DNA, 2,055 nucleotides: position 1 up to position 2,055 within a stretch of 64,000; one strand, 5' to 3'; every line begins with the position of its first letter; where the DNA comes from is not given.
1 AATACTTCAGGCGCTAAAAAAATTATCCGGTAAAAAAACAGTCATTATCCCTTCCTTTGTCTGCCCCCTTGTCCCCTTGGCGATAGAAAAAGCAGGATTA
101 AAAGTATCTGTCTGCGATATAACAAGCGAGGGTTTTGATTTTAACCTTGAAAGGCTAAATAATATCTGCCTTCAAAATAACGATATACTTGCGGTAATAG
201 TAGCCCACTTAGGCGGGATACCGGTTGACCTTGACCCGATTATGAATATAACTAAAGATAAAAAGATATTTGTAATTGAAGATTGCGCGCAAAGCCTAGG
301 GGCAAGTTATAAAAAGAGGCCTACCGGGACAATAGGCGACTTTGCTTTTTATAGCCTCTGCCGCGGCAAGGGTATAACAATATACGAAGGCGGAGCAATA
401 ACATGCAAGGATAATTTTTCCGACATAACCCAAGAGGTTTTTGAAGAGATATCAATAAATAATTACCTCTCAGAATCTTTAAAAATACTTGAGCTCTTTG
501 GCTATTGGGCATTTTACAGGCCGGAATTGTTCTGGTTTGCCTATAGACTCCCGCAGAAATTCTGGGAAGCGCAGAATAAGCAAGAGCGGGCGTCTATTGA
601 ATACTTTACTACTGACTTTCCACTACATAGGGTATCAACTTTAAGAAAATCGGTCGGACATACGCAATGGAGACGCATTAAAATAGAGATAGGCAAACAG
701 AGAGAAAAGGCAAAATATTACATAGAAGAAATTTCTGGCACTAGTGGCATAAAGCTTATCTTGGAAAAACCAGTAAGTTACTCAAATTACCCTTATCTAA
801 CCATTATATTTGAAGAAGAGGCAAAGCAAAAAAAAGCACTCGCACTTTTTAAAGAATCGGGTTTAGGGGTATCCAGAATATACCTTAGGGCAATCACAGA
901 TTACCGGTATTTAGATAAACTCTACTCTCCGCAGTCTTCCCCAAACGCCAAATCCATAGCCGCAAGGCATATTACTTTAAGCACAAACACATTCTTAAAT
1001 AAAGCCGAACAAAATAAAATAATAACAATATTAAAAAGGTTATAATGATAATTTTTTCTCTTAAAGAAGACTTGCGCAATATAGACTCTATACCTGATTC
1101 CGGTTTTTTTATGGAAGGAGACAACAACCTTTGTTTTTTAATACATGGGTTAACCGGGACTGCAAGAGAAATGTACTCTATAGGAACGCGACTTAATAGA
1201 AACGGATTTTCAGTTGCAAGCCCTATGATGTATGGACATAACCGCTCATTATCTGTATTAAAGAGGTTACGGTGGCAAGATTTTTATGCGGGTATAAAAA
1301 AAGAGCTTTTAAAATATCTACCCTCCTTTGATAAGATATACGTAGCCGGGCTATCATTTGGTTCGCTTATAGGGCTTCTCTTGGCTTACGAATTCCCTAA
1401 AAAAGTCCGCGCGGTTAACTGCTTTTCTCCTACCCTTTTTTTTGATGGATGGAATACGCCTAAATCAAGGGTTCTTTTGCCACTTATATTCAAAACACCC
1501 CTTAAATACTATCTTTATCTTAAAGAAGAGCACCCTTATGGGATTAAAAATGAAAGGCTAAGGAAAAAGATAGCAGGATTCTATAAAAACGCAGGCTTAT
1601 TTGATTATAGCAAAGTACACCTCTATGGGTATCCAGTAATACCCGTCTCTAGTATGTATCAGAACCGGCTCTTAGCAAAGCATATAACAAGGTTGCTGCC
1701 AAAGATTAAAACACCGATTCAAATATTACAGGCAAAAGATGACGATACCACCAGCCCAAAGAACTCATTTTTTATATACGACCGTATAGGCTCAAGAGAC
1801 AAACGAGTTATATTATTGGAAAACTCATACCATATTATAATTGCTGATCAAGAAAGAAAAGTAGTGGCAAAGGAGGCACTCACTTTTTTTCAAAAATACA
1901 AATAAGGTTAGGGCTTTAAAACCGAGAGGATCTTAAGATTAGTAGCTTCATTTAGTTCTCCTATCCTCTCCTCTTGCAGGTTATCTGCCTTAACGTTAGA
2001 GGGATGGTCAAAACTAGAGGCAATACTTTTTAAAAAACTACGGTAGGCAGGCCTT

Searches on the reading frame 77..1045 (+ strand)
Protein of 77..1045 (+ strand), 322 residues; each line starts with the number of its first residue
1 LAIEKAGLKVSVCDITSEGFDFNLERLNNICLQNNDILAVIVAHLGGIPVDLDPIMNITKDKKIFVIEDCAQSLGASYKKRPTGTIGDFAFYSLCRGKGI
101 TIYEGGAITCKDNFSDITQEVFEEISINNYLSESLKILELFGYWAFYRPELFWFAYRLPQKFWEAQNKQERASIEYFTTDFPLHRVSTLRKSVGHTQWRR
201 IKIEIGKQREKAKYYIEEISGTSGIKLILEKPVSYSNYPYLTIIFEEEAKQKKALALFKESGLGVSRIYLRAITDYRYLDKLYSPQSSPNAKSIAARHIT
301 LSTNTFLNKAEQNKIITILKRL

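Call 4: search_protein_families(library=pfam, proteins=[window:77-1045:+], max_evalue=0.01)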
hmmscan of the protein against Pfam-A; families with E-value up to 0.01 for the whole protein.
window:77-1045:+ (322 aa): 1 family
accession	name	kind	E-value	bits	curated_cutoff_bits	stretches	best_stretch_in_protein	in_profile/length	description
PF01041.23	DegT_DnrJ_EryC1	-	9.6e-33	114.3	19.8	2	2-127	80-203/360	DegT/DnrJ/EryC1/StrS aminotransferase family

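Call 5: search_protein_families(library=ncbifam, proteins=[window:77-1045:+], max_evalue=0.01)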
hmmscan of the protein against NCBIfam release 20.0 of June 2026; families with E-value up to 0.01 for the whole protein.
window:77-1045:+ (322 aa): 8 families
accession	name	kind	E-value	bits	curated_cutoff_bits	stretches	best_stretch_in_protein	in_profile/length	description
TIGR03588.1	PseC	equivalog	5.5e-26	91.4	423.5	2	4-113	88-201/380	UDP-4-amino-4,6-dideoxy-N-acetyl-beta-L-altrosamine transaminase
TIGR04181.1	NHT_00031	hypoth_equivalog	6.9e-26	91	420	2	34-113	132-211/359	LegC family aminotransferase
NF008687.0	PRK11706.1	equivalog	2.7e-18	65.9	375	1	5-114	90-197/375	dTDP-4-amino-4,6-dideoxygalactose transaminase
NF011936.0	PRK15407.1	equivalog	4.9e-17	61.7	423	1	12-113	139-238/440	lipopolysaccharide biosynthesis protein RfbH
TIGR02379.1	ECA_wecE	subfamily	9.6e-17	60.8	434.85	1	7-121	92-205/376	dTDP-4-amino-4,6-dideoxy-D-glucose transaminase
NF008658.2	PRK11658.1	equivalog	1.1e-13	50.6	631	1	38-113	123-197/379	UDP-4-amino-4-deoxy-L-arabinose aminotransferase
TIGR04427.1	PLP_DesI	equivalog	6e-13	48.6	650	1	3-113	107-215/390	dTDP-4-dehydro-6-deoxyglucose aminotransferase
TIGR01977.1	am_tr_V_EF2568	hypoth_equivalog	0.0005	19.2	377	1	4-77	108-181/376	cysteine desulfurase family protein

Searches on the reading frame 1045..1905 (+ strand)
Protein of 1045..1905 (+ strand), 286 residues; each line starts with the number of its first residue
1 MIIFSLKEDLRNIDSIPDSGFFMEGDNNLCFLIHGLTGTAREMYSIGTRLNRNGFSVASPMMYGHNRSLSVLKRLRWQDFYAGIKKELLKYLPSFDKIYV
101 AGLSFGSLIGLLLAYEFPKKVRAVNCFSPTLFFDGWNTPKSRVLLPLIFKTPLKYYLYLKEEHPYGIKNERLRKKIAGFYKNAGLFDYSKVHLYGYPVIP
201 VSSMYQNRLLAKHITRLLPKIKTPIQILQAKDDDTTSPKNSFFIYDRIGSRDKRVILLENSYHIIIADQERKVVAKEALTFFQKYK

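Call 4: search_protein_families(library=pfam, proteins=[window:1045-1905:+], max_evalue=0.01)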
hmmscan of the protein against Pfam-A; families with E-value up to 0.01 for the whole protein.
window:1045-1905:+ (286 aa): 4 families
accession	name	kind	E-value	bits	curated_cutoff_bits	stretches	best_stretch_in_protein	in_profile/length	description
PF12146.15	Hydrolase_4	-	1.4e-19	70.8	27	1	29-270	6-239/239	Serine aminopeptidase, S33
PF00561.26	Abhydrolase_1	-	4.2e-08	33.6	25.8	1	32-129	5-102/245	alpha/beta hydrolase fold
PF12697.13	Abhydrolase_6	-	5.7e-05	24.3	26.3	1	31-274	2-215/217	Alpha/beta hydrolase family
PF01738.24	DLH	-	0.0011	19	21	0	33-189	19-182/217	Dienelactone hydrolase family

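Call 5: search_protein_families(library=ncbifam, proteins=[window:1045-1905:+], max_evalue=0.01)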
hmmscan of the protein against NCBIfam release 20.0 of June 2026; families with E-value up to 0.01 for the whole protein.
window:1045-1905:+ (286 aa): 6 families
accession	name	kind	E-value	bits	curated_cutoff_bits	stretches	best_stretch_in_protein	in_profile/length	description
NF051488.1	bifunc_PcaDC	exception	5.8e-07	29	390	1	38-128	22-110/375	bifunctional 3-oxoadipate enol-lactonase/4-carboxymuconolactone decarboxylase PcaDC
TIGR03695.1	menH_SHCHC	equivalog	0.00011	21.7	208.55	1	29-124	4-99/252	2-succinyl-6-hydroxy-2,4-cyclohexadiene-1-carboxylate synthase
TIGR02427.1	protocat_pcaD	equivalog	0.0011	18.4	255.85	0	94-124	77-107/251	3-oxoadipate enol-lactonase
NF051487.1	bifunc_PcaCD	exception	0.0016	17.6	430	0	63-124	207-266/413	bifunctional 4-carboxymuconolactone decarboxylase/3-oxoadipate enol-lactonase PcaCD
TIGR03056.1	bchO_mg_che_rel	equivalog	0.0066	15.5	172.55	1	28-244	29-242/278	alpha/beta fold hydrolase BchO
NF050089.1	i_nPHAscl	equivalog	0.008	15.3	300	0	219-275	227-282/288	intracellular short-chain-length polyhydroxyalkanoate depolymerase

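Call 45: search_protein_families(library=ncbifam, proteins=[window:1045-1905:+], max_evalue=0.001)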
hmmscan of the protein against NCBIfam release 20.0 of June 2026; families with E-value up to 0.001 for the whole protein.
window:1045-1905:+ (286 aa): 2 families
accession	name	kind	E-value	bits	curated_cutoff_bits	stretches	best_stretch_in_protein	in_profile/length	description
NF051488.1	bifunc_PcaDC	exception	5.8e-07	29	390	0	38-128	22-110/375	bifunctional 3-oxoadipate enol-lactonase/4-carboxymuconolactone decarboxylase PcaDC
TIGR03695.1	menH_SHCHC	equivalog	0.00011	21.7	208.55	1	29-124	4-99/252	2-succinyl-6-hydroxy-2,4-cyclohexadiene-1-carboxylate synthase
